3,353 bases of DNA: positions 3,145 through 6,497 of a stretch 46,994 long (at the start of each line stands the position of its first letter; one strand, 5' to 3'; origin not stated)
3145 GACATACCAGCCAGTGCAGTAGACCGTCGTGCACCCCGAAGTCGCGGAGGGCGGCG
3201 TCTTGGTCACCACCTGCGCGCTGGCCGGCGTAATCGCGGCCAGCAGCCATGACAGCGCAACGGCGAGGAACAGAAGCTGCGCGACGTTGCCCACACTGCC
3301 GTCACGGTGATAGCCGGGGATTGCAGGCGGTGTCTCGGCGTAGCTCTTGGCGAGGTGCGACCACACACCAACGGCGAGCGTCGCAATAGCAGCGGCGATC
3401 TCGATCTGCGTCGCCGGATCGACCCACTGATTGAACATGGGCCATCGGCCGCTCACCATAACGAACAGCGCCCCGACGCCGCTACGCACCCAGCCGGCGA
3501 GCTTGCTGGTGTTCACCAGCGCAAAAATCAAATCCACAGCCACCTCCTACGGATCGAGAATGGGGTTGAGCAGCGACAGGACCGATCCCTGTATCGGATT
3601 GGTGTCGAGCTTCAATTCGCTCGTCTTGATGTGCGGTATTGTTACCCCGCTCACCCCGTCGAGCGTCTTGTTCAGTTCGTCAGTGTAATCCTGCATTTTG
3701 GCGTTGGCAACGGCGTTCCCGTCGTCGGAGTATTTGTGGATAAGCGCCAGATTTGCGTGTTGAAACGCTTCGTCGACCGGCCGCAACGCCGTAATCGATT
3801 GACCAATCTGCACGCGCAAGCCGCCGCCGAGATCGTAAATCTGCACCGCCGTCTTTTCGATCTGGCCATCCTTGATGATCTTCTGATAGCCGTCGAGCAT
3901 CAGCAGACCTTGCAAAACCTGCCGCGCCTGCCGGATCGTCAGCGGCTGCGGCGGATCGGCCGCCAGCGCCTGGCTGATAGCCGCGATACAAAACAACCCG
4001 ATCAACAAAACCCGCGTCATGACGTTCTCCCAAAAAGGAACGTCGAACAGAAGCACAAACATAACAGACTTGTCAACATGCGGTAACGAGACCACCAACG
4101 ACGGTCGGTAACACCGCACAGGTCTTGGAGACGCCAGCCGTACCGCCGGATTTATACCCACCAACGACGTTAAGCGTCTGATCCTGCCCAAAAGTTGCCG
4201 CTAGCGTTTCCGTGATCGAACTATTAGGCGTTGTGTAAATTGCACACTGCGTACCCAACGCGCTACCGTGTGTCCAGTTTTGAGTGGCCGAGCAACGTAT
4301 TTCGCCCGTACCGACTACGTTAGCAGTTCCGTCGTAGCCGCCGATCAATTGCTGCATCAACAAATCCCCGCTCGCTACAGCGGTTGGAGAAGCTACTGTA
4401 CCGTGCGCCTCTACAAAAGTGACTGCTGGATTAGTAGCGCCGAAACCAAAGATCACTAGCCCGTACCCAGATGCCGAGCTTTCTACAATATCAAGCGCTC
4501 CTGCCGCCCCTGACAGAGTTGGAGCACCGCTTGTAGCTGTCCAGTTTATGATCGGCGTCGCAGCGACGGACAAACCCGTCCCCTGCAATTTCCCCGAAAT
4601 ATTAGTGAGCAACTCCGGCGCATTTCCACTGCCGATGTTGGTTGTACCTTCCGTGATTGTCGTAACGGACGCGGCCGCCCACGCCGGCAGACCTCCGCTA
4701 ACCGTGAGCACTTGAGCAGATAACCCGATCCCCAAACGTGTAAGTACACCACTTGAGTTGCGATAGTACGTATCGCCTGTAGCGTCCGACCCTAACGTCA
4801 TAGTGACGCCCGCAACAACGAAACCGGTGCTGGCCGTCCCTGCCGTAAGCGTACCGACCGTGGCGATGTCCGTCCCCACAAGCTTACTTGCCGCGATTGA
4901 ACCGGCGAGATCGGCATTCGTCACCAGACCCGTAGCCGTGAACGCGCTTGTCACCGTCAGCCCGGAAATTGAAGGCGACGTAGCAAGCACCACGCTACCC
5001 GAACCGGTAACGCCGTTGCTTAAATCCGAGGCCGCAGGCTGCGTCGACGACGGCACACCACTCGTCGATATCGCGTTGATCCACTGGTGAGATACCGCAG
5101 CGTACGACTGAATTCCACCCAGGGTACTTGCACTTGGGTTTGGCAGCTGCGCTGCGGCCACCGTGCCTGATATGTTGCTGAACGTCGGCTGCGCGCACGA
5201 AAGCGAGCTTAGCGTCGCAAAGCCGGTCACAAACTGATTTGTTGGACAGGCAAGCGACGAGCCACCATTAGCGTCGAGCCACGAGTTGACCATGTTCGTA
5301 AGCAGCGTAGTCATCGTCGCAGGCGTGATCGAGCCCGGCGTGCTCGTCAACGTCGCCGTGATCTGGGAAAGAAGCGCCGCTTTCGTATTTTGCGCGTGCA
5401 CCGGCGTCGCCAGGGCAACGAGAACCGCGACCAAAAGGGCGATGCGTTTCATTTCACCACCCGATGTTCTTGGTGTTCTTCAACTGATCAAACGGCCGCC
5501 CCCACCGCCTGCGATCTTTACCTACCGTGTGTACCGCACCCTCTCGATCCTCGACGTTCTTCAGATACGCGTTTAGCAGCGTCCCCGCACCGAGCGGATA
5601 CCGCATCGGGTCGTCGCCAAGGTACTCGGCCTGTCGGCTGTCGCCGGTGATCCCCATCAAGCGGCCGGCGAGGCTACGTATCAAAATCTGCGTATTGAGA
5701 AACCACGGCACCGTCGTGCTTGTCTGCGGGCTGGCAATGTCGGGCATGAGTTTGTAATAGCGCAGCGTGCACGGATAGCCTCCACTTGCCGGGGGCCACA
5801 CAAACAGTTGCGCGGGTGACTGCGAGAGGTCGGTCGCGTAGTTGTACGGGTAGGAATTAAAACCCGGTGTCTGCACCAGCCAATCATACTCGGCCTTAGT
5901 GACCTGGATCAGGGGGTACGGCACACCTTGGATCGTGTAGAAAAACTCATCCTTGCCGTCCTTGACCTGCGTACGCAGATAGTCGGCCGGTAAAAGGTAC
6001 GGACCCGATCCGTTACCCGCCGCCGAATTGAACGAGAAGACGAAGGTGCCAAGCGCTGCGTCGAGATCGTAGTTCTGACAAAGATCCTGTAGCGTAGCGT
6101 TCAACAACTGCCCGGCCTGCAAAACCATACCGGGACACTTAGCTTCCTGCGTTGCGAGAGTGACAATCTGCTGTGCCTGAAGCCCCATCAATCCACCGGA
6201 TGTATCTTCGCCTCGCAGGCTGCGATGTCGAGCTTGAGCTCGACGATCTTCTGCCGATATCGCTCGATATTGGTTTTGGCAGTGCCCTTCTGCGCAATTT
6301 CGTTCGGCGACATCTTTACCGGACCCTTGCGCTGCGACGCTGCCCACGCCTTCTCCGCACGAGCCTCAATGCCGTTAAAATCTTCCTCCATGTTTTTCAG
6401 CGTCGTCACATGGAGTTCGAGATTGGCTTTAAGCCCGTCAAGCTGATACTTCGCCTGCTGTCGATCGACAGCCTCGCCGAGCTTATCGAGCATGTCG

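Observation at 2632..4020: Envelope-targeted block inside the tail genes: secreted protein plus a 2-TM segment fused in frame to an Omp25/Omp31-type beta-barrel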

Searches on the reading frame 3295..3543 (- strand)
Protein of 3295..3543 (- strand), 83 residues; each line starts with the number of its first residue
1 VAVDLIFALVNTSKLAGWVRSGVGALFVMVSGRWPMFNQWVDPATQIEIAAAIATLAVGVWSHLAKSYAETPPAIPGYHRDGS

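Call 23: find_homologous_proteins(query=window:3295-3543:-, max_evalue=0.01)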
Query seq(83 aa) (83 aa): 1 proteins with E <= 0.01 among 4 candidates.
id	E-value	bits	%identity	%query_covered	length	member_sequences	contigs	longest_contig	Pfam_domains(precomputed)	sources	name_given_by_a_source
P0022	1.8e-16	78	51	92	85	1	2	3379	-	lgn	-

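Call 25: find_encoding_contigs(protein=P0022, flank=4000, max_places=3)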
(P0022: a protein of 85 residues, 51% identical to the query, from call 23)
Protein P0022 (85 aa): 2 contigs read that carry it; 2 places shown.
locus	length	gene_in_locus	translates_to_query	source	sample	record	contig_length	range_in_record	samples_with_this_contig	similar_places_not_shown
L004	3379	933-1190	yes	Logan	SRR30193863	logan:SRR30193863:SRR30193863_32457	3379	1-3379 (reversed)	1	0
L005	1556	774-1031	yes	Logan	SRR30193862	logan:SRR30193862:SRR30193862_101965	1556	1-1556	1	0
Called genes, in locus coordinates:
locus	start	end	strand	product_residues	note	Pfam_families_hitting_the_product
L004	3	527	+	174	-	?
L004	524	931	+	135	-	-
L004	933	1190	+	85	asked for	-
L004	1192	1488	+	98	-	-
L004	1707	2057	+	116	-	-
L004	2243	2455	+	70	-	-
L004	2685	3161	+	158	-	-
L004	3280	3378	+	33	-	?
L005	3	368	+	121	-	?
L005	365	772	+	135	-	-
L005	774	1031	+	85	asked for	-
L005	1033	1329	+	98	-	-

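Call 57: search_protein_families(library=pfam, alignment_id=A3, max_evalue=1)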
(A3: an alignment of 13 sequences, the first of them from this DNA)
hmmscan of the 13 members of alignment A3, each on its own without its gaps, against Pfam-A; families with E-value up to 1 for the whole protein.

A. member 1, seq(75 aa): 0 families

B. families by the number of members that match (of 13 scanned): 6 families
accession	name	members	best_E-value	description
PF23987.1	Phage_holin_10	2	0.018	Bacteriophage holin Pam3 gp28 family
PF15159.11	PIG-Y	1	0.03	Phosphatidylinositol N-acetylglucosaminyltransferase subunit Y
PF13084.11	DUF3943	1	0.033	Domain of unknown function (DUF3943)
PF02656.20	DUF202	1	0.048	Domain of unknown function (DUF202)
PF10710.14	DUF2512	1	0.16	Protein of unknown function (DUF2512)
PF23625.1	UIM_2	1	0.25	Ubiquitin interaction motif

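Call 63: search_protein_families(library=phrogs, proteins=[P0022], max_evalue=0.1)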
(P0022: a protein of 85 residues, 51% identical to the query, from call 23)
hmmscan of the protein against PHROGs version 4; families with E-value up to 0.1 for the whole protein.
P0022 (85 aa): 0 families

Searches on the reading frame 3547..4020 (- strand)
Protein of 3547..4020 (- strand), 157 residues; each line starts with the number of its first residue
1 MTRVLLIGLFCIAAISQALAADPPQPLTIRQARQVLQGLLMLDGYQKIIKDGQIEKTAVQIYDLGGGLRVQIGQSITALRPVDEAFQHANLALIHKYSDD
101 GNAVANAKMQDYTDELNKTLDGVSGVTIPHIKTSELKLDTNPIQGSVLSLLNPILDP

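Call 3: search_protein_families(library=pfam, proteins=[window:3547-4020:-], max_evalue=1)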
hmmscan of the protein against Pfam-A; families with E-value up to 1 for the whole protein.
window:3547-4020:- (157 aa): 0 families

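Call 4: search_protein_families(library=phrogs, proteins=[window:3547-4020:-], max_evalue=0.1)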
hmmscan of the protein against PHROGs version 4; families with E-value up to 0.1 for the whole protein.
window:3547-4020:- (157 aa): 0 families

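Call 5: search_protein_families(library=ncbifam, proteins=[window:3547-4020:-], max_evalue=1)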
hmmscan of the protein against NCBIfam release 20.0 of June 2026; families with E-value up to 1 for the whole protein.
window:3547-4020:- (157 aa): 0 families

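Call 53: find_homologous_proteins(query=window:3547-4020:-, max_evalue=0.001)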
Query window:3547-4020:- (157 aa): 1 proteins with E <= 0.001 among 55 candidates.
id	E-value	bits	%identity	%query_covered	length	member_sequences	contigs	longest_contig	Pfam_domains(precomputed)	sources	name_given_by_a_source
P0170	3.5e-95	334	100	100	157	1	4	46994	-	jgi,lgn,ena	-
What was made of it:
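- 3547..4020 (-): 157-aa ORFan with a cleavable-looking signal peptide (ALA|AD), directly upstream of the fused gene. Function unknown. Only itself in 5.8 billion proteins: call 53.
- Tried and rejected: The 157-aa ORF has only itself in the 5.8-billion-protein search (call 53).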

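Call 68: find_encoding_contigs(protein=P0170, flank=2500, max_places=4)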
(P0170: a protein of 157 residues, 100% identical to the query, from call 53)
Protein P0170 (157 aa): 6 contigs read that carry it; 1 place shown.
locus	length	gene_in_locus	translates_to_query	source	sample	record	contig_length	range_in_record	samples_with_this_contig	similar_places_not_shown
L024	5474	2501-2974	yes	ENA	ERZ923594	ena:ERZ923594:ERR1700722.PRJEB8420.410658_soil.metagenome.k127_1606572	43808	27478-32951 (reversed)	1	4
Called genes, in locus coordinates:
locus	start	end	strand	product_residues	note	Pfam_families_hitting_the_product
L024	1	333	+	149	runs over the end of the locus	-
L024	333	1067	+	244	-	PF24175:SU10_adaptor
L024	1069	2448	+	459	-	-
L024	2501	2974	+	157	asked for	-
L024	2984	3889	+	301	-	-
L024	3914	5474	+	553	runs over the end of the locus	-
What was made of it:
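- Checked: An independent gene call in an ENA assembly also gives 301 aa (call 68).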

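Call 76: predict_structure(protein=window:3547-4020:-)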
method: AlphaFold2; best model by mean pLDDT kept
length: 157 residues; sequences in the alignment: 1
mean_pLDDT: 40.0   pTM: 0.30
mean pLDDT of the five models: 40.0, 37.4, 37.0, 36.9, 31.7
residues with pLDDT >= 90: 0; 70-90: 0; 50-70: 15; < 50: 142
segments of 3 or more residues with pLDDT < 50: 1-106, 123-157
pLDDT, mean of each block of 10 residues (from residue 1): 33 41 40 43 35 33 34 36 47 40 48 54 44 42 34 36
secondary structure, 60 per line:
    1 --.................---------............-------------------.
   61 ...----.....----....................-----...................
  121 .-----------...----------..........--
elements in order: H3-19 H29-40 E60-63 E68-72 H77-96 H102-121 H146-155
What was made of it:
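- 3547..4020 (-): AF2 pLDDT 40: call 76.
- Closest known: T4 RI antiholin. Different: There is no sequence similarity, the ORF has no homologues at all (call 53), and no structure could be predicted (call 76).
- Tried and rejected: Its single-sequence AF2 model is unusable (pLDDT 40, call 76), so I ran no fold search on it.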

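Call 84: search_protein_families(library=padloc, proteins=[window:3547-4020:-], max_evalue=0.01)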
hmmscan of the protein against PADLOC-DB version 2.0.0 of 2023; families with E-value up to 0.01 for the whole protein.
window:3547-4020:- (157 aa): 0 families

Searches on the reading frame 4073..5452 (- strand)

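Call 3: search_protein_families(library=pfam, proteins=[window:4073-5452:-], max_evalue=1)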
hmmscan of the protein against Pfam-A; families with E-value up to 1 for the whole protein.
window:4073-5452:- (459 aa): 0 families

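Call 4: search_protein_families(library=phrogs, proteins=[window:4073-5452:-], max_evalue=0.1)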
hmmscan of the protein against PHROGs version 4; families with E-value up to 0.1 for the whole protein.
window:4073-5452:- (459 aa): 0 families

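Call 5: search_protein_families(library=ncbifam, proteins=[window:4073-5452:-], max_evalue=1)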
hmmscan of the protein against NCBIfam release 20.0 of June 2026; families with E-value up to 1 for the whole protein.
window:4073-5452:- (459 aa): 2 families
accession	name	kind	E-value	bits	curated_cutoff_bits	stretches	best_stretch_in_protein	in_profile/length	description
NF010783.0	PRK14186.1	equivalog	0.0074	15.4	333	1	27-62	251-286/297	bifunctional methylenetetrahydrofolate dehydrogenase/methenyltetrahydrofolate cyclohydrolase FolD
NF010781.0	PRK14184.1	equivalog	0.016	14.3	438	1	26-59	248-281/286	bifunctional 5,10-methylene-tetrahydrofolate dehydrogenase/ 5,10-methylene-tetrahydrofolate cyclohydrolase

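Call 84: search_protein_families(library=padloc, proteins=[window:4073-5452:-], max_evalue=0.01)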
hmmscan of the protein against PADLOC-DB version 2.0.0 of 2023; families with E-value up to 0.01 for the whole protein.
window:4073-5452:- (459 aa): 0 families

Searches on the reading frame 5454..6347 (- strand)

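Call 3: search_protein_families(library=pfam, proteins=[window:5454-6347:-], max_evalue=1)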
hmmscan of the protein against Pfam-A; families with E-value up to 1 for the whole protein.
window:5454-6347:- (297 aa): 1 family
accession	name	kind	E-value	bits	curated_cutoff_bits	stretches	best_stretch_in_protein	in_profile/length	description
PF24175.2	SU10_adaptor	-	1.8e-07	32.3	27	1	79-215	24-135/194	SU10 adaptor protein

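Call 4: search_protein_families(library=phrogs, proteins=[window:5454-6347:-], max_evalue=0.1)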
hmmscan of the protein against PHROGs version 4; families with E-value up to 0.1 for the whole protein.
window:5454-6347:- (297 aa): 0 families

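Call 5: search_protein_families(library=ncbifam, proteins=[window:5454-6347:-], max_evalue=1)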
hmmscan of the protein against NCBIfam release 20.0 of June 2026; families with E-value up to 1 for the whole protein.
window:5454-6347:- (297 aa): 0 families
